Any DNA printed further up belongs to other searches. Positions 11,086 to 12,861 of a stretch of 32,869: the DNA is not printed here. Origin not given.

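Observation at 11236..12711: B12-binding radical SAM enzyme number 1 embedded in a glycan operon, next to the methyltransferase array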

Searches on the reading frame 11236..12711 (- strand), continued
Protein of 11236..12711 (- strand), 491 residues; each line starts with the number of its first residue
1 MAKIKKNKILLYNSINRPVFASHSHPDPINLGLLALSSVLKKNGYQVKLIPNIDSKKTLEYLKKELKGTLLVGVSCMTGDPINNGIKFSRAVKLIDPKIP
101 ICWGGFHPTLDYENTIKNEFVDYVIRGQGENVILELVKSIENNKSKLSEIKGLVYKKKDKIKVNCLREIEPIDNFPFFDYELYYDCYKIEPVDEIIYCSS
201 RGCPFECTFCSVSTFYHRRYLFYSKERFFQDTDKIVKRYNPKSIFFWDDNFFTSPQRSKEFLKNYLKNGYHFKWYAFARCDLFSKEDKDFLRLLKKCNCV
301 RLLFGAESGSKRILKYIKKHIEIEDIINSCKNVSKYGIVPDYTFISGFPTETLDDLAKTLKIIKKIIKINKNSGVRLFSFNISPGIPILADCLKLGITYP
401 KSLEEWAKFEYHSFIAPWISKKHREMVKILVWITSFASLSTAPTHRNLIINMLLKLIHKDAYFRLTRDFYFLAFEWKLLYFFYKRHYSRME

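Call 53: find_encoding_contigs(protein=P0021, flank=10000, max_places=1)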
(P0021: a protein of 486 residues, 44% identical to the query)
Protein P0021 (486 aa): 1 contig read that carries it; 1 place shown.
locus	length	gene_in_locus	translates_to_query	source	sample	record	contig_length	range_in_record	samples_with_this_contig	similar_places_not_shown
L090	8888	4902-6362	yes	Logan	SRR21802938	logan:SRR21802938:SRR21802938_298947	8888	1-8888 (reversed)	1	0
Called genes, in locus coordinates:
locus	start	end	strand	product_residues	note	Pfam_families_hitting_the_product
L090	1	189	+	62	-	?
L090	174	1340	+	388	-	PF13439:Glyco_transf_4 (weak), PF20706:GT4-conflict (weak), PF00534:Glycos_transf_1, PF13692:Glyco_trans_1_4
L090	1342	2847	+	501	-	PF02310:B12-binding, PF04055:Radical_SAM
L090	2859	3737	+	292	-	PF13489:Methyltransf_23, PF07021:MetW, PF08241:Methyltransf_11, PF08242:Methyltransf_12, PF13649:Methyltransf_25, PF13847:Methyltransf_31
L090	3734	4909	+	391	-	PF13579:Glyco_trans_4_4 (weak)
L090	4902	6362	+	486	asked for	PF02310:B12-binding, PF04055:Radical_SAM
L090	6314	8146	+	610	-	-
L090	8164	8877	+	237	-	PF13489:Methyltransf_23, PF01209:Ubie_methyltran (faint), PF07021:MetW, PF08241:Methyltransf_11, PF08242:Methyltransf_12, PF13649:Methyltransf_25, PF13847:Methyltransf_31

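Call 54: find_encoding_contigs(protein=P0009, flank=10000, max_places=1)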
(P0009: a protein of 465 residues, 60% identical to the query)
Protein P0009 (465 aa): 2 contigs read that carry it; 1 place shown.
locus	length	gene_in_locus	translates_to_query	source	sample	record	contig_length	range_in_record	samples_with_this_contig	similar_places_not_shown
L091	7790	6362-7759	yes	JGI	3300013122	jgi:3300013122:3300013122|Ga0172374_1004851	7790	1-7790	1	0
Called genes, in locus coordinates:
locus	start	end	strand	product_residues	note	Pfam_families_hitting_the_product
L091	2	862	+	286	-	?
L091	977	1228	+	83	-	-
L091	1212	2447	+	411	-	PF00817:IMS, PF11799:IMS_C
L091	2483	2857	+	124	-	PF13473:Cupredoxin_1, PF07731:Cu-oxidase_2 (faint), PF07732:Cu-oxidase_3 (faint), PF00127:Copper-bind (weak)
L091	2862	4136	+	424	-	PF01794:Ferric_reduct, PF08022:FAD_binding_8, PF00175:NAD_binding_1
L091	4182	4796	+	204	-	PF13482:RNase_H_2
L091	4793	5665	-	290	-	PF12705:PDDEXK_1, PF01930:Cas_Cas4 (faint)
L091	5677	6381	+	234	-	PF01479:S4 (weak), PF00849:PseudoU_synth_2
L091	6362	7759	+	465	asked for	PF02310:B12-binding, PF04055:Radical_SAM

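Call 63: search_protein_representatives(alignment_id=A2)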
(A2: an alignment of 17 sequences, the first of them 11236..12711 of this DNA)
Query: 17 sequences, 485 profile positions. Proteins with E-value up to 0.001 (for the whole library): 67646; up to 1e-10: 44482; up to 1e-30: 13292. The best 150 are listed.
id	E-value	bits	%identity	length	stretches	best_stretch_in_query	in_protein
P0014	7.5e-238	806.3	-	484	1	3-484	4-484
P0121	1.0e-145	502.5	-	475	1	8-483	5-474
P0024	8.3e-143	492.9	-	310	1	189-483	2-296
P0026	1.7e-141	488.6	-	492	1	1-479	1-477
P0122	9.6e-121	420.1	-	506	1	26-480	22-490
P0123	4.6e-120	417.9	-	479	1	23-478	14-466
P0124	2.8e-119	415.3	-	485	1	5-477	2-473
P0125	1.1e-117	410.1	-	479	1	28-477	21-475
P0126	3.2e-116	405.2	-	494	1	4-476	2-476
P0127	4.2e-116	404.8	-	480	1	5-480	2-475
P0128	1.3e-115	403.2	-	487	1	5-483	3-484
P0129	5.4e-108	378.1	-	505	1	6-477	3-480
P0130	9.5e-108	377.3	-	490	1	4-479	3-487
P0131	3.3e-107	375.5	-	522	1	3-477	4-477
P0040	6.2e-107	374.6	-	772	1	23-475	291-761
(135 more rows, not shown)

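Call 65: search_protein_families(library=pfam, proteins=[L048:5972-6919:-, L048:6912-7919:-, L048:7926-9065:-, L048:9028-9804:-, L048:9995-11518:+, L048:11531-12265:+, L048:12274-13314:+, L048:13318-14781:+, L048:14781-15602:+, L048:15613-16485:-], max_evalue=0.0001)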
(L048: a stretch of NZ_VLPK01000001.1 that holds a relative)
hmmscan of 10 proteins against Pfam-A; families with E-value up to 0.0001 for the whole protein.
L048:5972-6919:- (315 aa): 1 family
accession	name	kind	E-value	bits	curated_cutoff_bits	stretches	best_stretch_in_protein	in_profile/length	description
PF13527.13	Acetyltransf_9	-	3.5e-07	30.7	25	1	69-139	58-125/127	Acetyltransferase (GNAT) domain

L048:6912-7919:- (335 aa): 1 family
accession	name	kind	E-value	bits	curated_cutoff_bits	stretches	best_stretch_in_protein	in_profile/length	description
PF01522.26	Polysacc_deac_1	-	1.1e-25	90.4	23.1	2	212-293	43-123/124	Polysaccharide deacetylase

L048:7926-9065:- (379 aa): 0 families

L048:9028-9804:- (258 aa): 6 families
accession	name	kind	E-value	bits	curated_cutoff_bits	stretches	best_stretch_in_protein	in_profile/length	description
PF08241.18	Methyltransf_11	-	1.7e-12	48.2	21.2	1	74-165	2-94/95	Methyltransferase domain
PF08242.18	Methyltransf_12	-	2.6e-12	47.7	30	1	74-161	2-95/98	Methyltransferase domain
PF13489.12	Methyltransf_23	-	3.9e-12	46.7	27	1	61-185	15-132/164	Methyltransferase domain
PF13649.12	Methyltransf_25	-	8.7e-12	46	27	1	72-159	1-94/97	Methyltransferase domain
PF13847.12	Methyltransf_31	-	4.9e-10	39.7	27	1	69-170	4-113/145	Methyltransferase domain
PF05175.20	MTS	-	9.5e-05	22.5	23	0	51-137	16-104/170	Methyltransferase small domain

L048:9995-11518:+ (507 aa): 2 families
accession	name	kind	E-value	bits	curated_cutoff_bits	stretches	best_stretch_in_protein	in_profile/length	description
PF04055.27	Radical_SAM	-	1.1e-10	42.4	29.5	1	206-361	5-159/166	Radical SAM superfamily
PF02310.24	B12-binding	-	1.2e-08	35.3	32.1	1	27-133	15-120/121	B12 binding domain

L048:11531-12265:+ (244 aa): 7 families
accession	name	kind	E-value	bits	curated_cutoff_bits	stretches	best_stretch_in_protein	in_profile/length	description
PF13649.12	Methyltransf_25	-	7.1e-17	62.3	27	1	76-167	1-97/97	Methyltransferase domain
PF13847.12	Methyltransf_31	-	2.9e-15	56.7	27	1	72-174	3-112/145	Methyltransferase domain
PF08241.18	Methyltransf_11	-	3.9e-15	56.7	21.2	1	77-169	1-93/95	Methyltransferase domain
PF13489.12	Methyltransf_23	-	2.8e-13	50.4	27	1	53-173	2-118/164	Methyltransferase domain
PF08242.18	Methyltransf_12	-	3.9e-12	47.2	30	1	77-168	1-97/98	Methyltransferase domain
PF05175.20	MTS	-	2e-10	41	23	1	62-176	21-143/170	Methyltransferase small domain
PF01209.24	Ubie_methyltran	-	5.3e-07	29.7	20.1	1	73-174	48-154/233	ubiE/COQ5 methyltransferase family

L048:12274-13314:+ (346 aa): 3 families
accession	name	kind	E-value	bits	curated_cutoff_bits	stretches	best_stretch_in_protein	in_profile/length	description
PF04055.27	Radical_SAM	-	7.6e-15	55.9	29.5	1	31-168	5-150/166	Radical SAM superfamily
PF13186.11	SPASM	-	9.1e-13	48.7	21.5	1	275-334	1-66/67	Iron-sulfur cluster-binding domain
PF13353.11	Fer4_12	-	3.2e-06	27.9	22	1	31-129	13-116/137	4Fe-4S single cluster domain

L048:13318-14781:+ (487 aa): 2 families
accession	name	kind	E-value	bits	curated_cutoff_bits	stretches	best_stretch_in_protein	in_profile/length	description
PF04055.27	Radical_SAM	-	9.4e-23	81.6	29.5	1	211-372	3-166/166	Radical SAM superfamily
PF02310.24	B12-binding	-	1.1e-06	29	32.1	1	21-140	8-120/121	B12 binding domain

L048:14781-15602:+ (273 aa): 3 families
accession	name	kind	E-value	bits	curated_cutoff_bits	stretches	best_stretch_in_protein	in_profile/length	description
PF13649.12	Methyltransf_25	-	2.4e-09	38.2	27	1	55-152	1-97/97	Methyltransferase domain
PF13847.12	Methyltransf_31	-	7.9e-09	35.8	27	1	50-154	2-107/145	Methyltransferase domain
PF08241.18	Methyltransf_11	-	5.6e-06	27.3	21.2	1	56-154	1-93/95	Methyltransferase domain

L048:15613-16485:- (290 aa): 1 family
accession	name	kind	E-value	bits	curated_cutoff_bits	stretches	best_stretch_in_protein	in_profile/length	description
PF00291.31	PALP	-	6.5e-72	242.8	35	1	6-278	3-295/295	Pyridoxal-phosphate dependent enzyme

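Call 70: find_encoding_contigs(protein=P0032, flank=8000, max_places=1)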
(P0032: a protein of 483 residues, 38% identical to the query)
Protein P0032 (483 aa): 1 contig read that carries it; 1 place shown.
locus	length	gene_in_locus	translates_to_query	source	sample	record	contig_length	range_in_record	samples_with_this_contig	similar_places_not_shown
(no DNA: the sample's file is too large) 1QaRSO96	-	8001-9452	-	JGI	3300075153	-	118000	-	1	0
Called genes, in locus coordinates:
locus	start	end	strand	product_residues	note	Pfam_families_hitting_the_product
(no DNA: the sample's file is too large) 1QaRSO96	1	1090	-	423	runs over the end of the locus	-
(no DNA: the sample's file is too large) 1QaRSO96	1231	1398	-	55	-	PF04014:MazE_antitoxin (weak)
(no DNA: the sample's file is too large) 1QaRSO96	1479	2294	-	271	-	-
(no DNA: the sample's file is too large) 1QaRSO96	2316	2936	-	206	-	-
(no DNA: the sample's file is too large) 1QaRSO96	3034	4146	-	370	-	PF03193:RsgA_GTPase, PF00009:GTP_EFTU (faint), PF02421:FeoB_N (faint), PF01926:MMR_HSR1 (weak)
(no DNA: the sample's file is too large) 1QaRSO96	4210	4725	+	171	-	PF13739:PdaC (weak)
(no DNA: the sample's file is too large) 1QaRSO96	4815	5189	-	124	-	-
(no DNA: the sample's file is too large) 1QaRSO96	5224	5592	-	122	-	-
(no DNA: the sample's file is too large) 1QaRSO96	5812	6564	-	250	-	PF00481:PP2C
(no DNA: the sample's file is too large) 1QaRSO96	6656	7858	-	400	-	PF00270:DEAD, PF04851:ResIII, PF00271:Helicase_C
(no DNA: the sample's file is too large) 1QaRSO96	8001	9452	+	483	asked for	PF02310:B12-binding, PF04055:Radical_SAM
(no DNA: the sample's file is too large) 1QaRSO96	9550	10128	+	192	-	-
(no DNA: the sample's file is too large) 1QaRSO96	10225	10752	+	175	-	PF00293:NUDIX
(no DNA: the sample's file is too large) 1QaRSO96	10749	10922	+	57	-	-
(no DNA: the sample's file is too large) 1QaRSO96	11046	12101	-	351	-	PF01699:Na_Ca_ex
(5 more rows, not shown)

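Call 71: find_encoding_contigs(protein=P0033, flank=8000, max_places=1)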
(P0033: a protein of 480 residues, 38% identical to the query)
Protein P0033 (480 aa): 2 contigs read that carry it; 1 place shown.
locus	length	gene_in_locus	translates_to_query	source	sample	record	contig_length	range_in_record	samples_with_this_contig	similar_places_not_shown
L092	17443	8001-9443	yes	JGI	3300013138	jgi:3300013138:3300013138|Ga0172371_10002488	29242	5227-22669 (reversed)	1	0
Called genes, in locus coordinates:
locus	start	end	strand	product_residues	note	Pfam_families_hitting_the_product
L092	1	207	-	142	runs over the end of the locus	PF22296:bAvd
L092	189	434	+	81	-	-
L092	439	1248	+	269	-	PF00078:RVT_1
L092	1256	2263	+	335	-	PF00535:Glycos_transf_2, PF10111:Glyco_tranf_2_2 (weak), PF13641:Glyco_tranf_2_3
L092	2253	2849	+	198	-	PF25087:GMPPB_C (faint), PF00132:Hexapep, PF14602:Hexapep_2 (weak)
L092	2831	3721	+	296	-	PF13641:Glyco_tranf_2_3, PF00535:Glycos_transf_2, PF10111:Glyco_tranf_2_2, PF13632:Glyco_trans_2_3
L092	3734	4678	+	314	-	PF00535:Glycos_transf_2, PF10111:Glyco_tranf_2_2, PF13506:Glyco_transf_21, PF13641:Glyco_tranf_2_3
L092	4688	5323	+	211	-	PF02353:CMAS (weak), PF13489:Methyltransf_23, PF13847:Methyltransf_31 (weak), PF08241:Methyltransf_11, PF08242:Methyltransf_12 (weak), PF13649:Methyltransf_25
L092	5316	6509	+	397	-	PF20706:GT4-conflict (weak), PF00534:Glycos_transf_1, PF13692:Glyco_trans_1_4, PF13524:Glyco_trans_1_2 (weak)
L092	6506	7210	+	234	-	PF13489:Methyltransf_23, PF01209:Ubie_methyltran (weak), PF13649:Methyltransf_25, PF13847:Methyltransf_31, PF08241:Methyltransf_11, PF08242:Methyltransf_12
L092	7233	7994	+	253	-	PF02353:CMAS, PF13489:Methyltransf_23, PF01564:Spermine_synth (weak), PF05175:MTS, PF13847:Methyltransf_31, PF08241:Methyltransf_11, PF08242:Methyltransf_12, PF13649:Methyltransf_25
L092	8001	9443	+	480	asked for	PF02310:B12-binding, PF04055:Radical_SAM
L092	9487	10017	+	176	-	PF20221:DUF6580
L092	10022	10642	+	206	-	PF05175:MTS (weak), PF05891:Methyltransf_PK (faint), PF07021:MetW, PF13489:Methyltransf_23, PF13847:Methyltransf_31, PF08241:Methyltransf_11, PF08242:Methyltransf_12, PF13649:Methyltransf_25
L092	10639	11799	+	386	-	-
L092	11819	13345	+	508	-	PF00117:GATase, PF07722:Peptidase_C26, PF02540:NAD_synthase (weak), PF01171:ATP_bind_3 (faint), PF00958:GMP_synt_C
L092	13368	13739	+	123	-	-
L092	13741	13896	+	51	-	-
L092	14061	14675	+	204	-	-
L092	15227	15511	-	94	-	PF22296:bAvd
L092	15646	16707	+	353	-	PF00078:RVT_1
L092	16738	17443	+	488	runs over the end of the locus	PF00570:HRDC, PF13742:tRNA_anti_2, PF01336:tRNA_anti-codon, PF02601:Exonuc_VII_L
